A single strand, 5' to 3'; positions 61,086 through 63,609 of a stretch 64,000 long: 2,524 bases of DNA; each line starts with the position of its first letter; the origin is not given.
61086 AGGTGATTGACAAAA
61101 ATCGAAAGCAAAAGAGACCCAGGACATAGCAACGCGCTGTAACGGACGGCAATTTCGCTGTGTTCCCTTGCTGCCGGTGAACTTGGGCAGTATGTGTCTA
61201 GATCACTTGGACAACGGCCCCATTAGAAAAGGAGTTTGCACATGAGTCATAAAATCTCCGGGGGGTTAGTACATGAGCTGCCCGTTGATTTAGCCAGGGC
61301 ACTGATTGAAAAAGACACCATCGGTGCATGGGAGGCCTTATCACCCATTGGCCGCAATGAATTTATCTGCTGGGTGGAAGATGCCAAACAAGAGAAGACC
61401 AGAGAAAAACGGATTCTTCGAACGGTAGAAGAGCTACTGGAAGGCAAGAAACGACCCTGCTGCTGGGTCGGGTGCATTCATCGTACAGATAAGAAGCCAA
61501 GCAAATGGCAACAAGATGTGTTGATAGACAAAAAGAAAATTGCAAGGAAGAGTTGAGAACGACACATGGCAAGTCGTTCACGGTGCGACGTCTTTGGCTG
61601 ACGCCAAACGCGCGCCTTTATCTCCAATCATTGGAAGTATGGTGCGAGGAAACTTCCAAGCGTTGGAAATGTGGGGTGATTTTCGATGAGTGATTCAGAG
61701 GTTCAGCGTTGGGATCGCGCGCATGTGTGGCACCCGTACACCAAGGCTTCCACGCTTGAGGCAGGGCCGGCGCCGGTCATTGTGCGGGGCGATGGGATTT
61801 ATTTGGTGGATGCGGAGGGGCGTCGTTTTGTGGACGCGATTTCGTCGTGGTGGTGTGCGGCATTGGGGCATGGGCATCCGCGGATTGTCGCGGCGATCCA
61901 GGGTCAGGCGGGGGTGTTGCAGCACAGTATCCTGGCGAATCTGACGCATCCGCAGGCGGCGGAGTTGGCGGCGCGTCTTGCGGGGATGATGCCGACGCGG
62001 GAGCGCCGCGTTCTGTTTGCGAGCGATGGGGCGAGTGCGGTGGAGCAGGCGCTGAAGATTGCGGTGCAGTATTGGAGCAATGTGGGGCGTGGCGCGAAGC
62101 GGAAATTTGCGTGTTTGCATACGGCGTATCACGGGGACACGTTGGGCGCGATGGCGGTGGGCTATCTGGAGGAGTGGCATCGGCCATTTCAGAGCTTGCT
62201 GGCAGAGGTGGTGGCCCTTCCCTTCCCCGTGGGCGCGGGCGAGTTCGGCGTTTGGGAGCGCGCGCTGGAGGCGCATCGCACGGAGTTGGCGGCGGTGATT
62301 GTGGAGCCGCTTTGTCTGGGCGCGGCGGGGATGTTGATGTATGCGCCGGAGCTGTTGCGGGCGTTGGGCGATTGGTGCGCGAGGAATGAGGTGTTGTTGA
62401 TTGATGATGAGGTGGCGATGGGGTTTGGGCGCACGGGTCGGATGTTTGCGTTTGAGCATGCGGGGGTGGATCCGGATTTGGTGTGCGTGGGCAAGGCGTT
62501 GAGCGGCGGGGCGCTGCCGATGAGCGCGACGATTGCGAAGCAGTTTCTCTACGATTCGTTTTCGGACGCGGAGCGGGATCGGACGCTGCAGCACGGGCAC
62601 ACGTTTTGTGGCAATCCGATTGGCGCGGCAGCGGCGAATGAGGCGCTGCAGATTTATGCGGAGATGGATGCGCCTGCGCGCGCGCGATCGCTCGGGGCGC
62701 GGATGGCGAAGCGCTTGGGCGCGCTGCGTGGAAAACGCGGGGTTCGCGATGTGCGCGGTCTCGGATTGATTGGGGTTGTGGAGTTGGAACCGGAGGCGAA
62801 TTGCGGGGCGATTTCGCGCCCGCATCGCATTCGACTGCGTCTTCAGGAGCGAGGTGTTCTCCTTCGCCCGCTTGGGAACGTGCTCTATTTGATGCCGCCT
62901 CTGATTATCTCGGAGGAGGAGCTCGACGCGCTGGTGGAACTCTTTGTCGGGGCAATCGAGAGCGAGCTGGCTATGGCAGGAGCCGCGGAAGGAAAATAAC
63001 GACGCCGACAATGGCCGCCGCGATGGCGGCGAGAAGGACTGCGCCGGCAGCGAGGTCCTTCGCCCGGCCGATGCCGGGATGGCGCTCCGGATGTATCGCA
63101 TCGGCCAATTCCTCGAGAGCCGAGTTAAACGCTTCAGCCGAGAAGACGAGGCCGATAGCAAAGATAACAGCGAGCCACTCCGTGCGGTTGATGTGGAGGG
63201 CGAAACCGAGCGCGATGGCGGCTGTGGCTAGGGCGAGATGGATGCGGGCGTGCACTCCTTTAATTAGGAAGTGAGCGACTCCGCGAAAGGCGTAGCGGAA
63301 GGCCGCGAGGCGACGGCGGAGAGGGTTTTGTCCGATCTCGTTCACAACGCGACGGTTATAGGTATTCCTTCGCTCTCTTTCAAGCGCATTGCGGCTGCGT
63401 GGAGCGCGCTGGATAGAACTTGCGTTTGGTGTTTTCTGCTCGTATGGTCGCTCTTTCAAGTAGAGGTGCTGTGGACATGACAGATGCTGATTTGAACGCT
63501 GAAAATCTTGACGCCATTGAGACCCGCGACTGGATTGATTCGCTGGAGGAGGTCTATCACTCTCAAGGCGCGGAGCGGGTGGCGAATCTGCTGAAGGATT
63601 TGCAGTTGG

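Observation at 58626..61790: Lower-GC inserted island at the 5' end of bioA, bracketed by a diverged ~165-bp duplication of the bioA promoter and first 35 codons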

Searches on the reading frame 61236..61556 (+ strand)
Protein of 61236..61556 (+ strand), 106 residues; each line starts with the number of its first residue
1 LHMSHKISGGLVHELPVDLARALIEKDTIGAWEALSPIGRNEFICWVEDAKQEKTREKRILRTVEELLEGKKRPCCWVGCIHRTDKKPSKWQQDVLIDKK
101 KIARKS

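Call 6: search_protein_families(library=pfam, proteins=[window:61236-61556:+], max_evalue=0.01)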
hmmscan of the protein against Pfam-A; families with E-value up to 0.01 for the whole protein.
window:61236-61556:+ (106 aa): 1 family
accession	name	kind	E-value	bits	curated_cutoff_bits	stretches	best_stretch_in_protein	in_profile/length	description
PF13376.11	OmdA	-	1.7e-15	57.1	25.6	1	14-70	3-60/60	Bacteriocin-protection, YdeI or OmpD-Associated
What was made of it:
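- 61242..61556 (+): OmdA/YdeI-family protein. Pfam PF13376 57.1 bits (call 6)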

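Call 16: find_encoding_contigs(protein=window:61242-61556:+, flank=6000, max_places=8)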
Protein window:61242-61556:+ (104 aa): 8 contigs read that carry it; 7 places shown.
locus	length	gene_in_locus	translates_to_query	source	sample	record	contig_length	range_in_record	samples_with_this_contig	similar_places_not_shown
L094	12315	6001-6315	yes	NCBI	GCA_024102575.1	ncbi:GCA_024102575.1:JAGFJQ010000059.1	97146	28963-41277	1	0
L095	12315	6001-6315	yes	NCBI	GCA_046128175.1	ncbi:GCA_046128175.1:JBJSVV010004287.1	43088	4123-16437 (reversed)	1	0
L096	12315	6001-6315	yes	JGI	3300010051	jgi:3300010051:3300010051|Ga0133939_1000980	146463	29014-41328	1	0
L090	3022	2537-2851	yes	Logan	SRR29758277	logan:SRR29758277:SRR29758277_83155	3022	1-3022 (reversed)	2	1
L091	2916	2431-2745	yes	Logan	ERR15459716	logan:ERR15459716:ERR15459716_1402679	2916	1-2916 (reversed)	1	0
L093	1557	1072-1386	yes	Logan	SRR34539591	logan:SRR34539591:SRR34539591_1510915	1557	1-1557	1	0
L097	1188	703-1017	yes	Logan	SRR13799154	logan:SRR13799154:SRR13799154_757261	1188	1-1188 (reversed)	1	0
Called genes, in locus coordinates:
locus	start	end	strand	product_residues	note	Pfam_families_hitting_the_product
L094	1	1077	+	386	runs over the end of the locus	PF00155:Aminotran_1_2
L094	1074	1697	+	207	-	PF12697:Abhydrolase_6, PF00561:Abhydrolase_1 (weak), PF12146:Hydrolase_4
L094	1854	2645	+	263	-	PF05401:NodS (weak), PF13489:Methyltransf_23, PF05175:MTS (faint), PF13847:Methyltransf_31, PF08241:Methyltransf_11, PF08242:Methyltransf_12, PF13649:Methyltransf_25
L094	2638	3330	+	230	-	PF01656:CbiA (weak), PF13500:AAA_26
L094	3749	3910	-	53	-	-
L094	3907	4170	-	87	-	PF05598:DUF772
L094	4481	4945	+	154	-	-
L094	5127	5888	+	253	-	PF05050:Methyltransf_21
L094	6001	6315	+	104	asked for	PF13376:OmdA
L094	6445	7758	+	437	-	PF00202:Aminotran_3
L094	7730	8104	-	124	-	PF01219:DAGK_prokar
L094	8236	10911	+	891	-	PF28598:PDH_E1_N, PF00456:Transketolase_N, PF17831:PDH_E1_M, PF22613:Transketolase_C_1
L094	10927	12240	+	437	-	-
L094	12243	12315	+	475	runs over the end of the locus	PF07992:Pyr_redox_2, PF13738:Pyr_redox_3 (faint), PF00070:Pyr_redox, PF02852:Pyr_redox_dim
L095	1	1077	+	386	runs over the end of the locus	PF00155:Aminotran_1_2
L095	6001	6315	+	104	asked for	PF13376:OmdA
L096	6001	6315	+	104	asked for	PF13376:OmdA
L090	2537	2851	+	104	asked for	PF13376:OmdA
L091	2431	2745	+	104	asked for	PF13376:OmdA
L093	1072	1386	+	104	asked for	PF13376:OmdA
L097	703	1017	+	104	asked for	PF13376:OmdA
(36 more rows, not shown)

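Call 34: search_protein_families(library=ncbifam, proteins=[window:61236-61556:+], max_evalue=0.1)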
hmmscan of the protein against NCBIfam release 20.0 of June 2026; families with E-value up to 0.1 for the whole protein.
window:61236-61556:+ (106 aa): 0 families

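Call 35: search_protein_families(library=padloc, proteins=[window:61236-61556:+], max_evalue=0.1)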
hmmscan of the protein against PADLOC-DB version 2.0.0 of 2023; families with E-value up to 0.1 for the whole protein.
window:61236-61556:+ (106 aa): 0 families

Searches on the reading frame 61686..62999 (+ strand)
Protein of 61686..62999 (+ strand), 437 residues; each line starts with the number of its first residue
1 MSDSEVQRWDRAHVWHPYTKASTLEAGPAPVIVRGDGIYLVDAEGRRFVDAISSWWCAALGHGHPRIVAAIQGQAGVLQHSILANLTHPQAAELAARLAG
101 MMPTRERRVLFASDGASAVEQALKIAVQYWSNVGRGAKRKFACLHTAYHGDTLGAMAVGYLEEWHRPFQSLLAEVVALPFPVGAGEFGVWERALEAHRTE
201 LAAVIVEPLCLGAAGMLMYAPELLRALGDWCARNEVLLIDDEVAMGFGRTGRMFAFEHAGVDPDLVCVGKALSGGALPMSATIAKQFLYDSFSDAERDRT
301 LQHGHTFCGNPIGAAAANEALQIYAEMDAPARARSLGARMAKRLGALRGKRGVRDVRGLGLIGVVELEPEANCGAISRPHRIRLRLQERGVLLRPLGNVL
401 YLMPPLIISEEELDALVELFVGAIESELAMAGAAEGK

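Call 6: search_protein_families(library=pfam, proteins=[window:61686-62999:+], max_evalue=0.01)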
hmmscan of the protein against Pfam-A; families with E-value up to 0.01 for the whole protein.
window:61686-62999:+ (437 aa): 1 family
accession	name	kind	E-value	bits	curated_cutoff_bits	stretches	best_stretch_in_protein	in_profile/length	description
PF00202.27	Aminotran_3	-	2.4e-98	329.9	30.5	1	31-423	12-402/403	Aminotransferase class-III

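Call 7: find_encoding_contigs(protein=window:61686-62999:+, flank=10000, max_places=10)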
Protein window:61686-62999:+ (437 aa): 1 contig read that carries it; 1 place shown.
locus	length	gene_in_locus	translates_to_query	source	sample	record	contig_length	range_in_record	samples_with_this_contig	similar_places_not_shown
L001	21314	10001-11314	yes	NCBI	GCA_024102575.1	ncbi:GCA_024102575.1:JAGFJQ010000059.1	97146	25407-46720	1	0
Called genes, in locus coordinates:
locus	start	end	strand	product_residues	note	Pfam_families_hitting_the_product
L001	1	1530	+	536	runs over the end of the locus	PF03706:LPG_synthase_TM (weak), PF05401:NodS (faint), PF13489:Methyltransf_23, PF01209:Ubie_methyltran, PF13847:Methyltransf_31, PF08241:Methyltransf_11, PF08242:Methyltransf_12, PF13649:Methyltransf_25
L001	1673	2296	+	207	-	PF03458:Gly_transporter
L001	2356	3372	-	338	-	PF04055:Radical_SAM, PF06968:BATS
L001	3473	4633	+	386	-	PF00155:Aminotran_1_2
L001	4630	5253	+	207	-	PF12697:Abhydrolase_6, PF00561:Abhydrolase_1 (weak), PF12146:Hydrolase_4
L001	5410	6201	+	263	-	PF05401:NodS (weak), PF13489:Methyltransf_23, PF05175:MTS (faint), PF13847:Methyltransf_31, PF08241:Methyltransf_11, PF08242:Methyltransf_12, PF13649:Methyltransf_25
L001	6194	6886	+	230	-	PF01656:CbiA (weak), PF13500:AAA_26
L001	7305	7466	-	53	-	-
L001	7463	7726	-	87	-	PF05598:DUF772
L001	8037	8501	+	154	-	-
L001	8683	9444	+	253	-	PF05050:Methyltransf_21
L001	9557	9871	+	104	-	PF13376:OmdA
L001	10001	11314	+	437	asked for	PF00202:Aminotran_3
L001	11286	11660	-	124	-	PF01219:DAGK_prokar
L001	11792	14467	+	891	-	PF28598:PDH_E1_N, PF00456:Transketolase_N, PF17831:PDH_E1_M, PF22613:Transketolase_C_1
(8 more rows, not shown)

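Call 8: find_related_loci(query=window:61686-62996:+, collection=genome_contigs, flank=10000)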
Query window:61686-62996:+ (437 aa) in genome_contigs; peptide patterns used: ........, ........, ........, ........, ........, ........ (x = any residue, [..] = any of these).
359 stretches matched a pattern; 325 encode a relative of the query (tblastn E <= 1e-3); the best 80 are kept; 80 distinct loci.
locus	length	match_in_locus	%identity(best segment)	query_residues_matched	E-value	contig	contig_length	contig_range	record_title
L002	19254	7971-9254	81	1-428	0e+0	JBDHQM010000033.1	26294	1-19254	MAG: Kiritimatiellia bacterium isolate AS-MESO-3CA.351 NODE_7794_length_26294_cov_5.310943, whole genome shotgun sequenc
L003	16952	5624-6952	72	4-427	0e+0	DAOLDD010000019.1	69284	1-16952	MAG TPA_asm: Kiritimatiellia bacterium isolate AMR_MDS_0145 NODE_89_length_69284_cov_27.866097, whole genome shotgun seq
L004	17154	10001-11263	74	4-426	0e+0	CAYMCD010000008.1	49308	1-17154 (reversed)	MAG TPA_asm: uncultured Verrucomicrobiota bacterium isolate binchicken_co16_330 genome assembly, contig: NODE_1180_lengt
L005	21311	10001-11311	53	1-424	4e-145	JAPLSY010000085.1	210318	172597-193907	MAG: Kiritimatiellaeota bacterium isolate LacPavin_0419_WC90_MAG_56_158 LacPavin_0419_WC90_scaffold_449176, whole genome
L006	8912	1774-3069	54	1-416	4e-144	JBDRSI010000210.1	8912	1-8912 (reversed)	MAG: Verrucomicrobiota bacterium isolate MEGAHIT-group-3.139 k141_516549, whole genome shotgun sequence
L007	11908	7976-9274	54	1-417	9e-144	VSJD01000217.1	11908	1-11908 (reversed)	MAG: Kiritimatiellaeota bacterium isolate MMG_102_bin48 contig00073.10, whole genome shotgun sequence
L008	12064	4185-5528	52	1-435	8e-144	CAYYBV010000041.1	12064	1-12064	MAG TPA_asm: uncultured Verrucomicrobiota bacterium isolate SRP263991_co4_99 genome assembly, contig: NODE_8225_length_1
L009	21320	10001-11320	53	1-416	5e-143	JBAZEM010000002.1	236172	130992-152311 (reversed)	MAG: Kiritimatiellia bacterium isolate SO_2017_LW3_126 NODE_56_length_236172_cov_7.478421_LW162_2017, whole genome shotg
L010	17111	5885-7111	53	11-425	3e-138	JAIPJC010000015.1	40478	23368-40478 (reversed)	MAG: Kiritimatiellales bacterium isolate Tobar13m-G50 Tobar13m-C1163, whole genome shotgun sequence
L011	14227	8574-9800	51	11-425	1e-137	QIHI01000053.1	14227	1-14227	MAG: Kiritimatiellales bacterium isolate SZUA-127 Ga0063293_10003844, whole genome shotgun sequence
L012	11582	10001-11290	54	1-417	2e-137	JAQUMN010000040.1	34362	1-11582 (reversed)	MAG: Kiritimatiellae bacterium isolate STD1_155 NODE_2459_length_34362_cov_6.030407_Sandtown_D1, whole genome shotgun se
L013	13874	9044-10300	52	11-429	2e-137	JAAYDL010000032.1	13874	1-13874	MAG: Lentisphaerae bacterium isolate AS06rmzACSIP_553 52557_AS06, whole genome shotgun sequence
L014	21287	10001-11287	53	1-416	6e-137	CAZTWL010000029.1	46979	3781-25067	MAG TPA_asm: uncultured Verrucomicrobiota bacterium isolate SRP192927_co3_754 genome assembly, contig: NODE_1270_length_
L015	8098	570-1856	50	10-425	4e-137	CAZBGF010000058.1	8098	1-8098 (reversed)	MAG TPA_asm: uncultured Verrucomicrobiota bacterium isolate binchicken_co181_6 genome assembly, contig: NODE_18758_lengt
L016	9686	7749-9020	49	2-411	4e-137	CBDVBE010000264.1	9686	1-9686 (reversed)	MAG TPA_asm: uncultured bacterium isolate SRR22302353_binner13_Refined_44 genome assembly, contig: ERZ25073599.3682, who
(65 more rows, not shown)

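Call 20: find_related_loci(query=window:61686-62996:+, collection=metagenome_contigs, flank=6000)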
Query window:61686-62996:+ (437 aa) in metagenome_contigs; peptide patterns used: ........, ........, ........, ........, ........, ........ (x = any residue, [..] = any of these).
316 stretches matched a pattern; 257 encode a relative of the query (tblastn E <= 1e-3); the best 80 are kept; 80 distinct loci.
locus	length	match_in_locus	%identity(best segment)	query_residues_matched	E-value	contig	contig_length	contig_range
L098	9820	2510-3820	98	1-437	0e+0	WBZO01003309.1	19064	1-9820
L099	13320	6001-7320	53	1-416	3e-143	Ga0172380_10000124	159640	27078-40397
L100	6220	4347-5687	52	1-416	4e-142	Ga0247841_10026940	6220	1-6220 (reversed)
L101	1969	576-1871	50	1-426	1e-150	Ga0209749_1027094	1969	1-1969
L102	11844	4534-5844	51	2-426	1e-139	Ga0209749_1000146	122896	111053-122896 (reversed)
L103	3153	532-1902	51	1-416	2e-145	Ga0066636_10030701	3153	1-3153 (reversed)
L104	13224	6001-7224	57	14-408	3e-138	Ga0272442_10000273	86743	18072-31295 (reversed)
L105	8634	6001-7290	50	1-427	6e-137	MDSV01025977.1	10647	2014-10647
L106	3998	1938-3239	50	5-426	9e-140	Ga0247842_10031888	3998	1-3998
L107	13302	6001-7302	50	5-426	2e-136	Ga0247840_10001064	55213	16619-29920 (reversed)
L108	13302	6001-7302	52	5-426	1e-135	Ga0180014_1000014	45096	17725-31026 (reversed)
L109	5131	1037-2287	53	14-424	2e-136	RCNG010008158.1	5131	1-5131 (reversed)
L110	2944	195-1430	51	14-425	2e-140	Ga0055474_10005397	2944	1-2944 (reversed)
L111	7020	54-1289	50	14-425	3e-132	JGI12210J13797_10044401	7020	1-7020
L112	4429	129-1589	45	1-425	2e-134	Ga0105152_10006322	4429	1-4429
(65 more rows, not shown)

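Call 30: find_homologous_proteins(query=L098:456-986:+)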
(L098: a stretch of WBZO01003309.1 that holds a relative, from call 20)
Query L098:456-986:+ (177 aa): 78 proteins with E <= 0.001 among 177 candidates.
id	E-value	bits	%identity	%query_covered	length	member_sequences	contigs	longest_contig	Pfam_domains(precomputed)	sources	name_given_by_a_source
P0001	6.5e-111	385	100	100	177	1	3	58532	-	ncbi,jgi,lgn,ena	-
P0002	3.6e-81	289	89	84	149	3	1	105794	-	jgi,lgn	jgi:hypothetical protein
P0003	7.9e-74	265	82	84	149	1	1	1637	-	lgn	-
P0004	1.5e-67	244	75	84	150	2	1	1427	-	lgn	-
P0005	9.7e-64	232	71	84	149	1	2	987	-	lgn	-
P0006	2.0e-63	231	71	84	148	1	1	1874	-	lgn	-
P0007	1.2e-62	228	71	84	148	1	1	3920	-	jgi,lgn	jgi:hypothetical protein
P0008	4.9e-60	220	67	84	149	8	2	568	-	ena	-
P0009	9.0e-60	219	67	83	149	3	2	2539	-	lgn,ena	-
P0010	1.7e-58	215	66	83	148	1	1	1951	-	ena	-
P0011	8.2e-58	213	68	82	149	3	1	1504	-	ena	-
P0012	1.4e-57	212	66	84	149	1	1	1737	-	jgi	jgi:hypothetical protein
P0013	2.0e-57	211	59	95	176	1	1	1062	-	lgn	-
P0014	5.4e-57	210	63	83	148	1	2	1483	-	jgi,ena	-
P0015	1.2e-56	209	65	83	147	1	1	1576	-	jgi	jgi:hypothetical protein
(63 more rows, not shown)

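Call 31: find_encoding_contigs(protein=P0001, flank=10000, max_places=6)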
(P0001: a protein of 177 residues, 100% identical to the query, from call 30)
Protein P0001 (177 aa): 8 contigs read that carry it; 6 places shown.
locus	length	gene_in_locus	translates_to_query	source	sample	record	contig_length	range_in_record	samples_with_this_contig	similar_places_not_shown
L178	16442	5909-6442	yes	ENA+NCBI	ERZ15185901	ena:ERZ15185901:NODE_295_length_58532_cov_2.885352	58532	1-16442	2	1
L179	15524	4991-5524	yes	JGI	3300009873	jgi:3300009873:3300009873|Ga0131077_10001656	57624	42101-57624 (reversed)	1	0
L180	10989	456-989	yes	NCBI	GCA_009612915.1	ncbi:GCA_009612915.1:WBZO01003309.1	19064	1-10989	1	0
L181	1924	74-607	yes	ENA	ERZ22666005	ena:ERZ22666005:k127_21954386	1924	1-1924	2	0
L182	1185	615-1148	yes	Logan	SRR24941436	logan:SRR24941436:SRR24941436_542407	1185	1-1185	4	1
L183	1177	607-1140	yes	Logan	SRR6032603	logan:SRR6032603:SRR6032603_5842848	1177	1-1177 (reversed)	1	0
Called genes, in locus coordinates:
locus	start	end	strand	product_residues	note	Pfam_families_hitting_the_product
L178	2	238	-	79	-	?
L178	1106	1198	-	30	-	-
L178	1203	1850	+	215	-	-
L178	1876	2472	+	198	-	PF13643:DUF4145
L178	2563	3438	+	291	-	PF18144:SMODS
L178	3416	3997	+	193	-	PF18186:SLATT_4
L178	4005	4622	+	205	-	-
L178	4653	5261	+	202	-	PF14237:GYF_2, PF05656:DUF805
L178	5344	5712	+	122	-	-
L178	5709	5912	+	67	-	-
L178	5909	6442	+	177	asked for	-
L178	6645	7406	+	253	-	PF05050:Methyltransf_21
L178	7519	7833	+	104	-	PF13376:OmdA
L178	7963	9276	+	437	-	PF00202:Aminotran_3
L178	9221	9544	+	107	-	-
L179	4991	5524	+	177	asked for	-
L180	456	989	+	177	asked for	-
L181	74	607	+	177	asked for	-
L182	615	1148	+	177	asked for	-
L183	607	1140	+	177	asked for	-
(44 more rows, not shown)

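Call 32: find_encoding_contigs(protein=P0002, flank=8000, max_places=4)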
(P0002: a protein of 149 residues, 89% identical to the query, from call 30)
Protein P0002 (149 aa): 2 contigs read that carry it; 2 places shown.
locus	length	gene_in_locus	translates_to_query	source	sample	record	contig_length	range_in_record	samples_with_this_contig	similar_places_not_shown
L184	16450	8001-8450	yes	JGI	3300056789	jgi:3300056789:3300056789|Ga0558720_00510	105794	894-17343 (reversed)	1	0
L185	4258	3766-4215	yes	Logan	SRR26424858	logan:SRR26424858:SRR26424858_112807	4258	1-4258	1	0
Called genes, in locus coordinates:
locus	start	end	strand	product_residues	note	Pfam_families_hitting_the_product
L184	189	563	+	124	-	-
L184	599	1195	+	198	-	-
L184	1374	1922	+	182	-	-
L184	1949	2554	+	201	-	-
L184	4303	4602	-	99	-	-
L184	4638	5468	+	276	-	-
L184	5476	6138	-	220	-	PF01420:Methylase_S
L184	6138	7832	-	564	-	PF02384:N6_Mtase, PF01170:UPF0020 (weak), PF07669:Eco57I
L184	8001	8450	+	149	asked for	-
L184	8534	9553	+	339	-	PF14237:GYF_2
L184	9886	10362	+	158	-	-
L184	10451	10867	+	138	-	-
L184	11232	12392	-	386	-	PF01548:DEDD_Tnp_IS110, PF02371:Transposase_20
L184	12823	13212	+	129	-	PF15631:Imm-NTF2-2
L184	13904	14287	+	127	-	-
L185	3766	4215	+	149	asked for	-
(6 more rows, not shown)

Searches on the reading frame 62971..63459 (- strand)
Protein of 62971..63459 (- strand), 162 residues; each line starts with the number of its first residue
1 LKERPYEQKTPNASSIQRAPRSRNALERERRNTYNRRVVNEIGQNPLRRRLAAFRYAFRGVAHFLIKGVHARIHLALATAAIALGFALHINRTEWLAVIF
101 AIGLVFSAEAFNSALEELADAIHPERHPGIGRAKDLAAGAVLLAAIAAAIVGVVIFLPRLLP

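Call 6: search_protein_families(library=pfam, proteins=[window:62971-63459:-], max_evalue=0.01)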
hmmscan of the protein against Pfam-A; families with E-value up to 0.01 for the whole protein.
window:62971-63459:- (162 aa): 1 family
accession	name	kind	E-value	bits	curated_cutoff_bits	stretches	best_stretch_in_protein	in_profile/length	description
PF01219.24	DAGK_prokar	-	1.3e-31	108.9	22.3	1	55-156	1-102/102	Prokaryotic diacylglycerol kinase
